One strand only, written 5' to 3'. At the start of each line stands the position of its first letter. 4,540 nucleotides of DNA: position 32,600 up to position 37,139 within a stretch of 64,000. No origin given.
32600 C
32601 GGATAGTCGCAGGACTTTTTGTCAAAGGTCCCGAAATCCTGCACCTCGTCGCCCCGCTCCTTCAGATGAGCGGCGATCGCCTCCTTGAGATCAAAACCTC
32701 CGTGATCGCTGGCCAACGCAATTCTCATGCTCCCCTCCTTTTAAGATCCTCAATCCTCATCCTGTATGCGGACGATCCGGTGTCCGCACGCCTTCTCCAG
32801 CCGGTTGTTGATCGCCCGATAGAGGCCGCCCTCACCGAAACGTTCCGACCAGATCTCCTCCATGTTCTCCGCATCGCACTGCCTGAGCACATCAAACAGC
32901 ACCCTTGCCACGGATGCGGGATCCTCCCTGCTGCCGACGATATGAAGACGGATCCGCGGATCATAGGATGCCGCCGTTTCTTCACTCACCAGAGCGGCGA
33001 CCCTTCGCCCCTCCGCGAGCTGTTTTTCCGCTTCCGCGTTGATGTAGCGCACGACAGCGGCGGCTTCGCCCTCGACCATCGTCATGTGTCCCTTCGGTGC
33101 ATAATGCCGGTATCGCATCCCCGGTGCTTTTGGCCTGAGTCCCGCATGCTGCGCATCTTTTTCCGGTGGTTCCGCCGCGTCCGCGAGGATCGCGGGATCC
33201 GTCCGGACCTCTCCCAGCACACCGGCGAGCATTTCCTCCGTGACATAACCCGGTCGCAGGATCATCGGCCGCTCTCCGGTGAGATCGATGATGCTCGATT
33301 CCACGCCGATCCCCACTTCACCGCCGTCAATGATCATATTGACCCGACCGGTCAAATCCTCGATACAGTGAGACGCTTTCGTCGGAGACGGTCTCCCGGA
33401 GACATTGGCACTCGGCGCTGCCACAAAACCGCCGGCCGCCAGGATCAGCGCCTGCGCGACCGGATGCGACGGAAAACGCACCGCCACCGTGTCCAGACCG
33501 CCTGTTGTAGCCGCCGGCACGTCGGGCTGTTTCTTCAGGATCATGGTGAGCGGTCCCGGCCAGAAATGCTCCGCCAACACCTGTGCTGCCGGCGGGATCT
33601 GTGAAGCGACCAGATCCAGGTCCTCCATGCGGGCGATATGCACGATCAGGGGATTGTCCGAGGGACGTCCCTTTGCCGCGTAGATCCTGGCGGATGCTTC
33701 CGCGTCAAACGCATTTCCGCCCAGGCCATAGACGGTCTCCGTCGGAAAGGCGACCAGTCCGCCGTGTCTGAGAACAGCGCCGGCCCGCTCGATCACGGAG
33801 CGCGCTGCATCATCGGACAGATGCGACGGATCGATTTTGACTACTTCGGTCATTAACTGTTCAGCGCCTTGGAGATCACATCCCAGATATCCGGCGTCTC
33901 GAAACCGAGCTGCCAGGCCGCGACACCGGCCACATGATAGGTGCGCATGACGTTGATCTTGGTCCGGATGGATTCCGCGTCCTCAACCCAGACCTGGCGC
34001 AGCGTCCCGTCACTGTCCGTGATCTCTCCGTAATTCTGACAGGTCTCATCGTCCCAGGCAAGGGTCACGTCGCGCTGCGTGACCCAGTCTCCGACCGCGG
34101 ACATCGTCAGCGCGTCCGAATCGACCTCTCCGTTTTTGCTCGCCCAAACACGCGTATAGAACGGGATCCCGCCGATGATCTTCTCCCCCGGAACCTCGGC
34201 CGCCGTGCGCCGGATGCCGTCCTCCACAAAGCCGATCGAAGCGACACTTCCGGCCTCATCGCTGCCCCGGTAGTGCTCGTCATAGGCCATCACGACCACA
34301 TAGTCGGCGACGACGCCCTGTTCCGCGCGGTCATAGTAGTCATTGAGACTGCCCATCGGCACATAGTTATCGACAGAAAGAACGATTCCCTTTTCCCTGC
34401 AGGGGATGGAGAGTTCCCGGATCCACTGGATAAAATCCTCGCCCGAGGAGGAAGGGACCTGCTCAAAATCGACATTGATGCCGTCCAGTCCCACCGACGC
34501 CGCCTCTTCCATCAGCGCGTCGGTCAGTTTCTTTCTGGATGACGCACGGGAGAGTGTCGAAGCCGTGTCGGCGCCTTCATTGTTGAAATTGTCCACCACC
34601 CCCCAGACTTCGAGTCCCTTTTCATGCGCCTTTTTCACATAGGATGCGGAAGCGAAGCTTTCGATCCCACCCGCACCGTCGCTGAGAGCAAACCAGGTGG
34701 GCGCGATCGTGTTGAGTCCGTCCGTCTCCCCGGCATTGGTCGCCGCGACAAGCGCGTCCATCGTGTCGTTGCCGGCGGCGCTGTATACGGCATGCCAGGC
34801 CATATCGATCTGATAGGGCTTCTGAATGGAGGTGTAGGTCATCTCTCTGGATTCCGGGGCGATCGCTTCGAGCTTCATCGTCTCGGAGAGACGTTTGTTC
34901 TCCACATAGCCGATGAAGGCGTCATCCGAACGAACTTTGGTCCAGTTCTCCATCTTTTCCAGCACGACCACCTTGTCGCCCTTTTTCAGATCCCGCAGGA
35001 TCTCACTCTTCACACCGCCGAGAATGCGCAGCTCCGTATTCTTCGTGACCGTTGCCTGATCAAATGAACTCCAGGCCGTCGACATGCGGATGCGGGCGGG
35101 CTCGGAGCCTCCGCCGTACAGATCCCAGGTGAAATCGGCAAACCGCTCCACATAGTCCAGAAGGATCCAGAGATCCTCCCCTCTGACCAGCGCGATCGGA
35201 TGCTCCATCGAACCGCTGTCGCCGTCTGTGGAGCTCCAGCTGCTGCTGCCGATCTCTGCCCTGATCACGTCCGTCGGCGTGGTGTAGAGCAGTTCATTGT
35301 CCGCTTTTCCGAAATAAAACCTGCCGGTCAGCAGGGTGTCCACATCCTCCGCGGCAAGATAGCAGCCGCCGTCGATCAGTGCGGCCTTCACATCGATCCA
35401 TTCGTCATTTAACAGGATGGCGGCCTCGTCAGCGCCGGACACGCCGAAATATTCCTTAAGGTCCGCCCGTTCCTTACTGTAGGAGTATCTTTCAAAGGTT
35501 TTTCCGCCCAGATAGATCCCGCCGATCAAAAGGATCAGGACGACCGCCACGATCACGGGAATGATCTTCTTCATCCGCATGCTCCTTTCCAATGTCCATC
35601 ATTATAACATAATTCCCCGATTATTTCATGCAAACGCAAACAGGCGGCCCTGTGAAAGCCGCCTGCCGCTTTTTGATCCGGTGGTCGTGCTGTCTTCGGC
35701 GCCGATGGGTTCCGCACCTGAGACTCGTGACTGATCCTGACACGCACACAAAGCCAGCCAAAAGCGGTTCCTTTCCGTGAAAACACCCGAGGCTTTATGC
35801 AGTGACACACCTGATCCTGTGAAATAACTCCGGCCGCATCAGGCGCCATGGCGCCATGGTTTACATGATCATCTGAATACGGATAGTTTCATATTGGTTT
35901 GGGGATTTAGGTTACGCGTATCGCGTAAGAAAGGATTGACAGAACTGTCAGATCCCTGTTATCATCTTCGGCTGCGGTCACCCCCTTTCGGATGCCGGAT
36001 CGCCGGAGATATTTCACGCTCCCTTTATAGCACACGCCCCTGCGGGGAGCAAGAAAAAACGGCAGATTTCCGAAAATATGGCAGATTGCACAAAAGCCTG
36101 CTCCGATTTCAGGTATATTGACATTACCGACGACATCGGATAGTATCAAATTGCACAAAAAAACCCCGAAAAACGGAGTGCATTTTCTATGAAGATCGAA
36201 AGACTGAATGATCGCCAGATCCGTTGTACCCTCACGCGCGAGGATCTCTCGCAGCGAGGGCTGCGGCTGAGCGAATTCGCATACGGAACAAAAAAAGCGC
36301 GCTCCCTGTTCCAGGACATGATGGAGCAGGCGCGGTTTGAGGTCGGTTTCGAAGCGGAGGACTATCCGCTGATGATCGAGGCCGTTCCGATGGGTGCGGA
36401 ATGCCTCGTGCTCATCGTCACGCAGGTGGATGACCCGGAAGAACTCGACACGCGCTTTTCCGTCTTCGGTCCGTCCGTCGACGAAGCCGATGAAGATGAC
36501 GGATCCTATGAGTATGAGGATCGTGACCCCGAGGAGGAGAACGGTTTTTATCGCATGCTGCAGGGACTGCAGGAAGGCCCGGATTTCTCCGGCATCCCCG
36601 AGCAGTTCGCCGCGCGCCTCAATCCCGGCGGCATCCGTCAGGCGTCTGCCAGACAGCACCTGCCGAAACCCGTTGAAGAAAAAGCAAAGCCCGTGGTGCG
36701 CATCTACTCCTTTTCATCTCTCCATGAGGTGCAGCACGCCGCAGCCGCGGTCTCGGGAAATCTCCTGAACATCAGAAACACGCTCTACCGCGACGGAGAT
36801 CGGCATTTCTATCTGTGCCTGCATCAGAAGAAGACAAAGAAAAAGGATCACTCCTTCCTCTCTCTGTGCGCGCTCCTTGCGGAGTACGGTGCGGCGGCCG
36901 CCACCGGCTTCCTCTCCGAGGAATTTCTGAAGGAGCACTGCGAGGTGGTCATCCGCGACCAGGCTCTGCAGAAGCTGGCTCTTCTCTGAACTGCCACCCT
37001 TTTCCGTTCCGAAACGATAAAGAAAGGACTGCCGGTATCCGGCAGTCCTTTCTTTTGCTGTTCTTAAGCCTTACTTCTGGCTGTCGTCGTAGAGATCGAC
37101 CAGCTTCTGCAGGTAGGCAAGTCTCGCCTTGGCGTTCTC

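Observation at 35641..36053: Promoter-to-terminator unit of ~370 nt with no convincing ORF: candidate novel ncRNA between GH18 and mecA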

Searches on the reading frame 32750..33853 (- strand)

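Call 41: search_protein_families(library=pfam, proteins=[window:32750-33853:-])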
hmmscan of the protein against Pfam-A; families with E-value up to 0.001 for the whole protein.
window:32750-33853:- (367 aa): 2 families
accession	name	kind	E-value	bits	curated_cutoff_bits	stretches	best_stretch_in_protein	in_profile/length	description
PF01300.24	Sua5_yciO_yrdC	-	3.5e-60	203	25.1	1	27-202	2-178/178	Telomere recombination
PF03481.19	Sua5_C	-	4.1e-31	108.8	22.9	1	204-357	1-136/136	Threonylcarbamoyl-AMP synthase, C-terminal domain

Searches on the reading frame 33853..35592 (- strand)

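Call 41: search_protein_families(library=pfam, proteins=[window:33853-35592:-])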
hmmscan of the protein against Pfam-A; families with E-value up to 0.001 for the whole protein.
window:33853-35592:- (579 aa): 3 families
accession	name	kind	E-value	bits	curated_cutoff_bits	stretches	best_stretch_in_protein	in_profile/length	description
PF00704.34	Glyco_hydro_18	-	7.2e-23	82.2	29.6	1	261-563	19-315/317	Glycosyl hydrolases family 18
PF08239.17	SH3_3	-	1.2e-07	32.2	27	1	194-235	11-53/54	Bacterial SH3 domain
PF18348.7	SH3_16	-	0.00047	20.3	25.8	0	196-234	9-48/49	Bacterial dipeptidyl-peptidase Sh3 domain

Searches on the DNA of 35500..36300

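Call 4: search_rna_families(source=window, start=35500, end=36300, threshold=evalue, max_evalue=10, show_alignments=3)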
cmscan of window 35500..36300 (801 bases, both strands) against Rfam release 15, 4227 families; matches with E-value up to 10: 7.
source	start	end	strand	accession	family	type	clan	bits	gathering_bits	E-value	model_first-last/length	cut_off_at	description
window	36037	36113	+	RF01625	ceN28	Gene; snRNA; snoRNA; CD-box;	-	19.6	70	0.24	1-88/88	no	Caenorhabditis snoRNA ceN28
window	35505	35562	-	RF00729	mir-278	Gene; miRNA;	-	14.4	55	3.3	1-75/75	no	mir-278 microRNA precursor family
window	35799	35851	-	RF00726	mir-87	Gene; miRNA;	-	14.2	49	6.3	1-79/79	no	mir-87 microRNA precursor family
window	35694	35853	-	RF01969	RMST_8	Gene; lncRNA;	-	14.1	80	6.3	1-143/143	no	Rhabdomyosarcoma 2 associated transcript conserved region 8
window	35553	35673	-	RF00516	ylbH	Cis-reg; leader;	-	13.5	50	3.6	1-122/122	no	ylbH leader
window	35943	35972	-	RF01126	sR41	Gene; snRNA; snoRNA; CD-box;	-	12.6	54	2.7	1-53/53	no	Small nucleolar RNA sR41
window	36185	36221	+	RF01145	sR14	Gene; snRNA; snoRNA; CD-box;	-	12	38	1.9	1-54/54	no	Small nucleolar RNA sR14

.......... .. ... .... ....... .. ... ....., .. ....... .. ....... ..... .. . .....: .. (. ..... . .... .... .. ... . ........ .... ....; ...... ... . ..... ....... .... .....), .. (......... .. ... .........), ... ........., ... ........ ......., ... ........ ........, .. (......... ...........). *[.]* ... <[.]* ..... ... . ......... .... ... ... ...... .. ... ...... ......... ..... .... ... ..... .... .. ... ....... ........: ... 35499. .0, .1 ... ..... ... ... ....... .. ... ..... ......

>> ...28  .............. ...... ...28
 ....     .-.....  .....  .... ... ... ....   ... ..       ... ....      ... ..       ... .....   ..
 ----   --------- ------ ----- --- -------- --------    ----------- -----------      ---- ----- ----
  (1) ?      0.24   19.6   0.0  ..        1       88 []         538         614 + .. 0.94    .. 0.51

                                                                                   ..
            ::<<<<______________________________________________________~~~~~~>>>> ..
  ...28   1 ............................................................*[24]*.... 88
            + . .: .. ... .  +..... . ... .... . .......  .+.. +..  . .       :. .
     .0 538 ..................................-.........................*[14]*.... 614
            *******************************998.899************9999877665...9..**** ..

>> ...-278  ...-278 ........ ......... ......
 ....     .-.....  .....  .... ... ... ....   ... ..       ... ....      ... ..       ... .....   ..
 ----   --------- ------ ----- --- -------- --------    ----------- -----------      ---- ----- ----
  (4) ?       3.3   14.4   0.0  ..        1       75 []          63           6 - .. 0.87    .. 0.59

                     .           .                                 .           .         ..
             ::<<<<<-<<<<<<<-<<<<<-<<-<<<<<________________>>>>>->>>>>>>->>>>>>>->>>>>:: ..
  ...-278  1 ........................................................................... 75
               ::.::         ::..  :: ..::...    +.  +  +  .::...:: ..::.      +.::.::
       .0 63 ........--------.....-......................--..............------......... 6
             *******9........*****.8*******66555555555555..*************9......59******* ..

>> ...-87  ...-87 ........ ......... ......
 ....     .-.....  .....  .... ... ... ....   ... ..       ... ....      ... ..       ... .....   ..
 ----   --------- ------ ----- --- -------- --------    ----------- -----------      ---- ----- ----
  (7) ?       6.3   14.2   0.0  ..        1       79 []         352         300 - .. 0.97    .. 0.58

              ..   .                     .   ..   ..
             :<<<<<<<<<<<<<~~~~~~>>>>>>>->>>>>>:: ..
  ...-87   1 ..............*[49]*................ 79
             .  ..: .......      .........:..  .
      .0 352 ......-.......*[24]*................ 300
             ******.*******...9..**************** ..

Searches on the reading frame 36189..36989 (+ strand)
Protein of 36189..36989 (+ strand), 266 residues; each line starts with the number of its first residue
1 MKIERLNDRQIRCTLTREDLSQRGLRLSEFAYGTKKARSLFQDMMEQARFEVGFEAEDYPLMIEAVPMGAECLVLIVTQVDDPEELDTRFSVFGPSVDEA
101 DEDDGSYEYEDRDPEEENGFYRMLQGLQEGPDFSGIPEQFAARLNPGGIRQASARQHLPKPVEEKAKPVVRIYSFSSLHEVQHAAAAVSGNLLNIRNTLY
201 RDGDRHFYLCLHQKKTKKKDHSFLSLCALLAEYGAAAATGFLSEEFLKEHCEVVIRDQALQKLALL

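Call 41: search_protein_families(library=pfam, proteins=[window:36189-36989:+])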
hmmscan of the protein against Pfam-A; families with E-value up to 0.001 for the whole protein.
window:36189-36989:+ (266 aa): 1 family
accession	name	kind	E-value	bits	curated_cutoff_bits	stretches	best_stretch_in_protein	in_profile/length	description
PF05389.17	MecA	-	2.3e-61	207.7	22.5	1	1-263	1-221/221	Negative regulator of genetic competence (MecA)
